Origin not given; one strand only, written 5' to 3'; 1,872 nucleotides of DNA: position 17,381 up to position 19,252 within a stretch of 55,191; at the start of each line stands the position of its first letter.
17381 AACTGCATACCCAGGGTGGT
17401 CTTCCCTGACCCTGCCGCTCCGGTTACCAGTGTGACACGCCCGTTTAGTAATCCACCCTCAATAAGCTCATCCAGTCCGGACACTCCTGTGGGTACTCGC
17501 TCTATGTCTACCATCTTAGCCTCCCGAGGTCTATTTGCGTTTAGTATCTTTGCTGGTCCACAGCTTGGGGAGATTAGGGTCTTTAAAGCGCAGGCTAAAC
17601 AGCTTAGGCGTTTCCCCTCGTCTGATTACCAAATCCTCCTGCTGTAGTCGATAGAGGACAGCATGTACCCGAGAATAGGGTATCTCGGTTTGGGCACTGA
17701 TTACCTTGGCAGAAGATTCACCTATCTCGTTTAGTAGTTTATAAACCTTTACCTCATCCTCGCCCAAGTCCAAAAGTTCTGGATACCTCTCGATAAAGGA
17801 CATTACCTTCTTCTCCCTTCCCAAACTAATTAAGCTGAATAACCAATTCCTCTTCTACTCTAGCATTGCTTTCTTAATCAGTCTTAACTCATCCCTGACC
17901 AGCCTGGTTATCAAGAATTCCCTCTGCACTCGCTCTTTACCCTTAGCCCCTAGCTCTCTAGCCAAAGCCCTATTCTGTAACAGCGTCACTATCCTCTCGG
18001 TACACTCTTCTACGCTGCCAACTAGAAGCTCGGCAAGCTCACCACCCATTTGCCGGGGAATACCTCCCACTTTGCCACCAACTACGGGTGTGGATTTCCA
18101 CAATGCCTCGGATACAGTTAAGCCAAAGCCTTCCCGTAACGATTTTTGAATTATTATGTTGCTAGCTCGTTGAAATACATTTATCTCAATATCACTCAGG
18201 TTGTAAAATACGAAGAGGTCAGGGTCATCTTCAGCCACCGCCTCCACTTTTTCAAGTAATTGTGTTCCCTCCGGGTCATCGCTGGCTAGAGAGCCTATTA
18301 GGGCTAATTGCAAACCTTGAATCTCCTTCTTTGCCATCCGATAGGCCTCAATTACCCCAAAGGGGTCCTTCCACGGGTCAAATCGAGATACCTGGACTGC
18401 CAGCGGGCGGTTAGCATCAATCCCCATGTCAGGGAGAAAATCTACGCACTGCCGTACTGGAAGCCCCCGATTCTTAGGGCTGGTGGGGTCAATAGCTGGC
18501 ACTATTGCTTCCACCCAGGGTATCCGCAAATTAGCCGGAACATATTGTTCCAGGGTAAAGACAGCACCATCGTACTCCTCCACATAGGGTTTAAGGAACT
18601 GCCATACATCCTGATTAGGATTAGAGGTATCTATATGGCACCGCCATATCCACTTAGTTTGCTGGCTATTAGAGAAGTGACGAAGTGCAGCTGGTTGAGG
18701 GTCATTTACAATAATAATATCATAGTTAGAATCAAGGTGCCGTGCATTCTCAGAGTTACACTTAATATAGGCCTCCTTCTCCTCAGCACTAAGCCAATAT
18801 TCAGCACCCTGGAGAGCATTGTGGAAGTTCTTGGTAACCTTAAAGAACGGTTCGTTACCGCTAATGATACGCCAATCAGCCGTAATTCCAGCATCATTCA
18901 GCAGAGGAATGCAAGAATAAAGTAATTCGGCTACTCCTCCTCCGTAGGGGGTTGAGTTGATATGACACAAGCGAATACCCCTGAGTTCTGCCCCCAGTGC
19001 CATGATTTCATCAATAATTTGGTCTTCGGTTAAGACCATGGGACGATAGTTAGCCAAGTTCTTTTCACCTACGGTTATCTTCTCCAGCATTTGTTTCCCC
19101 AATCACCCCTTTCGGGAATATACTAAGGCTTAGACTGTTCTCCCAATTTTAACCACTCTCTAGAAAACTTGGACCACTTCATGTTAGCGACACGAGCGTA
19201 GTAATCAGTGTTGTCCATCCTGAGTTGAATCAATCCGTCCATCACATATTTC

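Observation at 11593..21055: Eight-gene operon coupling three KaiC/RecA-like ATPases and a phosphorelay to trehalose synthase and a cellulose-synthase-like GT2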

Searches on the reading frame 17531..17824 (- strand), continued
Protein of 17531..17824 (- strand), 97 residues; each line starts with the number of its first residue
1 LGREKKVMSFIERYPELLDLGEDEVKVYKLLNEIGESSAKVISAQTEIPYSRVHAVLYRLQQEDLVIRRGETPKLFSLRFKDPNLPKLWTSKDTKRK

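Call 93: search_protein_families(library=ncbifam, proteins=[P0310, P0327], max_evalue=1e-10)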
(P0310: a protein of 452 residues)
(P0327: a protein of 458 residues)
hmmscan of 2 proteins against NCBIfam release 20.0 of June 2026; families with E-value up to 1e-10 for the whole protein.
P0310 (452 aa): 28 families (the best 25 are shown)
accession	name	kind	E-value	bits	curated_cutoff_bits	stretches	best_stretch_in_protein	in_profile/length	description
NF052502.1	man1P_GTase_Rv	exception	2.3e-68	230.7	440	1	2-348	2-342/352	mannose-1-phosphate guanylyltransferase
TIGR03992.1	Arch_glmU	subfamily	4.4e-52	177.3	292.1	1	1-336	1-333/393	bifunctional sugar-1-phosphate nucleotidylyltransferase/acetyltransferase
TIGR02091.1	glgC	equivalog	6.2e-46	157.1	424.9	1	3-337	3-363/364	glucose-1-phosphate adenylyltransferase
TIGR01208.1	rmlA_long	equivalog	7.7e-45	153.3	320.25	1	2-339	1-340/353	glucose-1-phosphate thymidylyltransferase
NF003670.0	PRK05293.1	equivalog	5.3e-42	144.1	470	1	3-339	7-361/382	glucose-1-phosphate adenylyltransferase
NF041173.1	Sug_nt_acttase_Thmprot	equivalog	9.2e-33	113.8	600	1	1-336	1-333/405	bifunctional sugar-1-phosphate nucleotidylyltransferase/acetyltransferase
NF002023.0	PRK00844.1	subfamily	1.6e-30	106.2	458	1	3-336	9-381/408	glucose-1-phosphate adenylyltransferase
NF049965.1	GlMnHpPGnyltfHddC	equivalog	6.7e-30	104.4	300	1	1-219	1-210/221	D-glycero-D-manno-heptose 1-phosphate guanosyltransferase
NF041313.1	UDPGP_AglF_Halo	equivalog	2.7e-29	102.3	400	1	1-180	1-180/234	UTP--glucose-1-phosphate uridylyltransferase AglF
TIGR02623.1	G1P_cyt_trans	equivalog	2.4e-28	99.3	300.25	2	86-225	108-241/255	glucose-1-phosphate cytidylyltransferase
NF045761.1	NAMPUrTaseMurU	equivalog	4.4e-28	98.7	250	1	1-220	1-217/226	N-acetylmuramate alpha-1-phosphate uridylyltransferase MurU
NF002772.0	PRK02862.1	equivalog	1.1e-26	93.6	537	1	3-161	6-183/429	glucose-1-phosphate adenylyltransferase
NF001947.0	PRK00725.1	subfamily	8.9e-26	90.6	470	1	3-212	19-258/426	glucose-1-phosphate adenylyltransferase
TIGR01099.1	galU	equivalog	4e-23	82.3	326.8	1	1-63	2-64/261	UTP--glucose-1-phosphate uridylyltransferase GalU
NF010934.1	PRK14354.1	equivalog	1.7e-21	76.3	450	1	3-179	2-177/447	bifunctional UDP-N-acetylglucosamine diphosphorylase/glucosamine-1-phosphate N-acetyltransferase GlmU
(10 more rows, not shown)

P0327 (458 aa): 25 families
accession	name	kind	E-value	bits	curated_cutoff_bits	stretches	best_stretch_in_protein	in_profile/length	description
NF052502.1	man1P_GTase_Rv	exception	6.8e-75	252.1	440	1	1-352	1-343/352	mannose-1-phosphate guanylyltransferase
TIGR03992.1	Arch_glmU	subfamily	1.3e-47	162.5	292.1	1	1-322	1-334/393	bifunctional sugar-1-phosphate nucleotidylyltransferase/acetyltransferase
TIGR01208.1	rmlA_long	equivalog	9.4e-38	130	320.25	1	3-334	2-332/353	glucose-1-phosphate thymidylyltransferase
TIGR02091.1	glgC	equivalog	1.1e-34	120.1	424.9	1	2-339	2-362/364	glucose-1-phosphate adenylyltransferase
NF049965.1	GlMnHpPGnyltfHddC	equivalog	7.5e-29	100.9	300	1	1-220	1-211/221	D-glycero-D-manno-heptose 1-phosphate guanosyltransferase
NF041173.1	Sug_nt_acttase_Thmprot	equivalog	3e-28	98.9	600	1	1-317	1-329/405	bifunctional sugar-1-phosphate nucleotidylyltransferase/acetyltransferase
NF001947.0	PRK00725.1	subfamily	5.1e-27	94.7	470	1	3-338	19-392/426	glucose-1-phosphate adenylyltransferase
NF003670.0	PRK05293.1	equivalog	8.5e-27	94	470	1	99-339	120-358/382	glucose-1-phosphate adenylyltransferase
NF041313.1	UDPGP_AglF_Halo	equivalog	2e-26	92.9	400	1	1-182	1-182/234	UTP--glucose-1-phosphate uridylyltransferase AglF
TIGR02623.1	G1P_cyt_trans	equivalog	1.3e-25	90.4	300.25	2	73-214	95-229/255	glucose-1-phosphate cytidylyltransferase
NF002023.0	PRK00844.1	subfamily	3e-24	85.6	458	1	3-339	9-381/408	glucose-1-phosphate adenylyltransferase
NF002772.0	PRK02862.1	equivalog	3.4e-24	85.4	537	0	83-158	99-180/429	glucose-1-phosphate adenylyltransferase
NF045761.1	NAMPUrTaseMurU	equivalog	5.1e-23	82.1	250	1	1-150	1-156/226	N-acetylmuramate alpha-1-phosphate uridylyltransferase MurU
TIGR01173.1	glmU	equivalog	3e-20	72.5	366.85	1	1-181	1-179/452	bifunctional UDP-N-acetylglucosamine diphosphorylase/glucosamine-1-phosphate N-acetyltransferase GlmU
NF010935.0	PRK14355.1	equivalog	2.3e-19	69.4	718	1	2-180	5-184/459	bifunctional UDP-N-acetylglucosamine diphosphorylase/glucosamine-1-phosphate N-acetyltransferase GlmU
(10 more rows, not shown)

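Call 94: search_solved_structures(query=P0310, max_evalue=1e-10)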
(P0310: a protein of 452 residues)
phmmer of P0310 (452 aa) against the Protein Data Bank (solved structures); distinct sequences matched with E-value up to 1e-10: 51.
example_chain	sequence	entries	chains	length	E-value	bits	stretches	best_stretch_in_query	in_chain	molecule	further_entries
8x7s_B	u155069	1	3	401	3.9e-54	187.5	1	1-302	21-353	UTP--glucose-1-phosphate uridylyltransferase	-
7x8j_A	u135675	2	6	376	2.5e-51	178.2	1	1-334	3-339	Mannose-1-phosphate guanylyltransferase 1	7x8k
8yre_D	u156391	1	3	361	2.9e-51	178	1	1-334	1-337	Mannose-1-phosphate guanylyltransferase 1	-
7whr_B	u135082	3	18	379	6e-50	173.7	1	1-335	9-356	Nucleotidyl transferase family protein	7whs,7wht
7d72_K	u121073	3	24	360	9.4e-45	156.6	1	1-339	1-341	Mannose-1-phosphate guanyltransferase beta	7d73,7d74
6jq8_A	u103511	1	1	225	1.1e-21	80.5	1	3-224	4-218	Putative 6-deoxy-D-mannoheptose pathway protein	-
5xhw_A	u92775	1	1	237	2.4e-21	79.4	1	3-224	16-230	Putative 6-deoxy-D-mannoheptose pathway protein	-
5z09_A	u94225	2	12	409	9.4e-21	77.5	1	1-336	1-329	Dual sugar-1-phosphate nucleotidylyltransferase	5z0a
5b04_I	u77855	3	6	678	1.1e-20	77.2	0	2-131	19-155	Probable translation initiation factor eIF-2B subunit epsilon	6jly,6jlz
2ggo_A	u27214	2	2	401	1.2e-20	77.1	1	1-336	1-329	401aa long hypothetical glucose-1-phosphate thymidylyltransferase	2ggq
1mc3_A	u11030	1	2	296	4.6e-20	75.2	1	1-184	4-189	GLUCOSE-1-PHOSPHATE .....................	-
4ho0_A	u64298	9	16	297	8.8e-20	74.3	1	1-182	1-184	Glucose-1-phosphate thymidylyltransferase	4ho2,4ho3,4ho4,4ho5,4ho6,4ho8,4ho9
3hl3_A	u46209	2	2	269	1.4e-19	73.6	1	1-221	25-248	Glucose-1-phosphate thymidylyltransferase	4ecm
1h5r_A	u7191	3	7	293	3.9e-19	72.1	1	2-181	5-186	GLUCOSE-1-PHOSPHATE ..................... | Glucose-1-phosphate thymidylyltransferase 1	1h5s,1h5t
1h5r_B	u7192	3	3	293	3.9e-19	72.1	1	2-181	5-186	GLUCOSE-1-PHOSPHATE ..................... | Glucose-1-phosphate thymidylyltransferase 1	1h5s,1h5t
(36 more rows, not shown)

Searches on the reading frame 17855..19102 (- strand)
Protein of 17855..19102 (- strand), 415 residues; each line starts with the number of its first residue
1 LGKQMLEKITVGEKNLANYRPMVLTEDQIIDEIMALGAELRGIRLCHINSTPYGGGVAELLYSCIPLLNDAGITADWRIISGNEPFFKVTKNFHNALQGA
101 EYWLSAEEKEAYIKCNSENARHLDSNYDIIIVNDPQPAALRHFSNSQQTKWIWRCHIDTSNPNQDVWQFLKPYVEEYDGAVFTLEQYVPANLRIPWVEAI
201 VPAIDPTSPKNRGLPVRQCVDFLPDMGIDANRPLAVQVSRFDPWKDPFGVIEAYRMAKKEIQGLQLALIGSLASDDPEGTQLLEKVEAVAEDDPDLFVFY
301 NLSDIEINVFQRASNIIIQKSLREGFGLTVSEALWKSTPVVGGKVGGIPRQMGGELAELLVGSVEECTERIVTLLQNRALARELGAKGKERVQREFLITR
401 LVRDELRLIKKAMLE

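Call 4: search_protein_families(library=pfam, proteins=[window:17855-19102:-], max_evalue=0.01)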
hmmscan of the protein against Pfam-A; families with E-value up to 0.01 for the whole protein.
window:17855-19102:- (415 aa): 5 families
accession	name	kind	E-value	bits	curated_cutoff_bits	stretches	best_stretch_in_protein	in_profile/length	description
PF21269.3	TreT_GT1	-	5.5e-56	188.7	27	1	47-189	1-144/144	Trehalose synthase, N-terminal domain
PF00534.26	Glycos_transf_1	-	2.7e-17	63.3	26.4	1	227-391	10-172/172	Glycosyl transferases group 1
PF13692.12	Glyco_trans_1_4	-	1.1e-08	35.9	27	1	234-377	3-142/142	Glycosyl transferases group 1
PF20706.3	GT4-conflict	-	0.00019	21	26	1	264-355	233-323/385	Family 4 Glycosyltransferase in conflict systems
PF13524.12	Glyco_trans_1_2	-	0.00032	21.1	25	1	262-399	13-136/144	Glycosyl transferase-like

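Call 41: search_protein_families(library=ncbifam, proteins=[window:17855-19102:-], max_evalue=0.00001)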
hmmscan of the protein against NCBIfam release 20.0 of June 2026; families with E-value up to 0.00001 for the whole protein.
window:17855-19102:- (415 aa): 10 families
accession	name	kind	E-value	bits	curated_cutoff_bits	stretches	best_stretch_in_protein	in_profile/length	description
NF041139.1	TreT_Thcocales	equivalog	1.3e-117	393.2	775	1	8-410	6-410/412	trehalose synthase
TIGR03088.1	stp2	hypoth_equivalog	2e-13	50.2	409.05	1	166-410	129-371/374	TIGR03088 family PEP-CTERM/XrtA system glycosyltransferase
TIGR03999.1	thiol_BshA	equivalog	7.3e-13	48.2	273.7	1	226-407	193-368/375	N-acetyl-alpha-D-glucosaminyl L-malate synthase BshA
TIGR02149.1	glgA_Coryne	subfamily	7.4e-13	48.4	302.4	1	220-410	192-388/391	glycogen synthase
NF047684.1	TeichurnBiosyTuaC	equivalog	1.5e-07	30.7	550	1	285-399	261-376/391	teichuronic acid biosynthesis protein TuaC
NF038295.1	EPS_HpsP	equivalog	3.3e-07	29.7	550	1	225-402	200-377/388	hormogonium polysaccharide biosynthesis glycosyltransferase HpsP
NF041876.1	EPS_EpsE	equivalog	7.6e-07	28.7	400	1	312-398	294-382/389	exopolysaccharide biosynthesis GT4 family glycosyltransferase EpsE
TIGR03449.1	mycothiol_MshA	equivalog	1.6e-06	27.3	462.5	1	226-390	214-382/406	D-inositol-3-phosphate glycosyltransferase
TIGR04047.1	MSMEG_0565_glyc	hypoth_equivalog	2.7e-06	26.7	259.85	1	233-352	194-315/373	MSMEG_0565 family glycosyltransferase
NF038298.1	EPS_HpsO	equivalog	8.7e-06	24.7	575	0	321-411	296-386/388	hormogonium polysaccharide biosynthesis glycosyltransferase HpsO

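Call 42: search_solved_structures(query=window:17855-19102:-, max_evalue=0.00001)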
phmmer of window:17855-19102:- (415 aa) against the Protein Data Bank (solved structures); distinct sequences matched with E-value up to 0.00001: 9.
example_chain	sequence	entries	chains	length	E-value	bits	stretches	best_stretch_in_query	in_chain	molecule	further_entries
2x6q_A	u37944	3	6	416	1.1e-106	360.5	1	7-405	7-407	TREHALOSE-SYNTHASE TRET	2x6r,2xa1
2xa2_A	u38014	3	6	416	7.4e-106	357.7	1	7-405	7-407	TREHALOSE-SYNTHASE TRET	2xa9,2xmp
6zj4_AAA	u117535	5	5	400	4.8e-102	345.2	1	27-407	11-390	Trehalose phosphorylase/synthase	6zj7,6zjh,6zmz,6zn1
6kih_A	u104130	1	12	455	2e-10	43.4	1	221-396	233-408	Tll1590 protein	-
2jjm_A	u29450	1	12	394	4.3e-10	42.3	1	221-402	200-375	GLYCOSYL TRANSFERASE, GROUP 1 FAMILY PROTEIN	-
3mbo_A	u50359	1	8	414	4.8e-10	42.2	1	221-402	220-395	Glycosyltransferase, group 1 family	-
6tvp_A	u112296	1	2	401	1.7e-07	33.7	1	222-411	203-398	Alpha-maltose-1-phosphate synthase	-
7qsg_A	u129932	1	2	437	6.9e-07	31.8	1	263-401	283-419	D-inositol 3-phosphate glycosyltransferase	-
5d00_A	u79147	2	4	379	1.1e-06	31.1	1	227-403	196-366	N-acetyl-alpha-D-glucosaminyl L-malate synthase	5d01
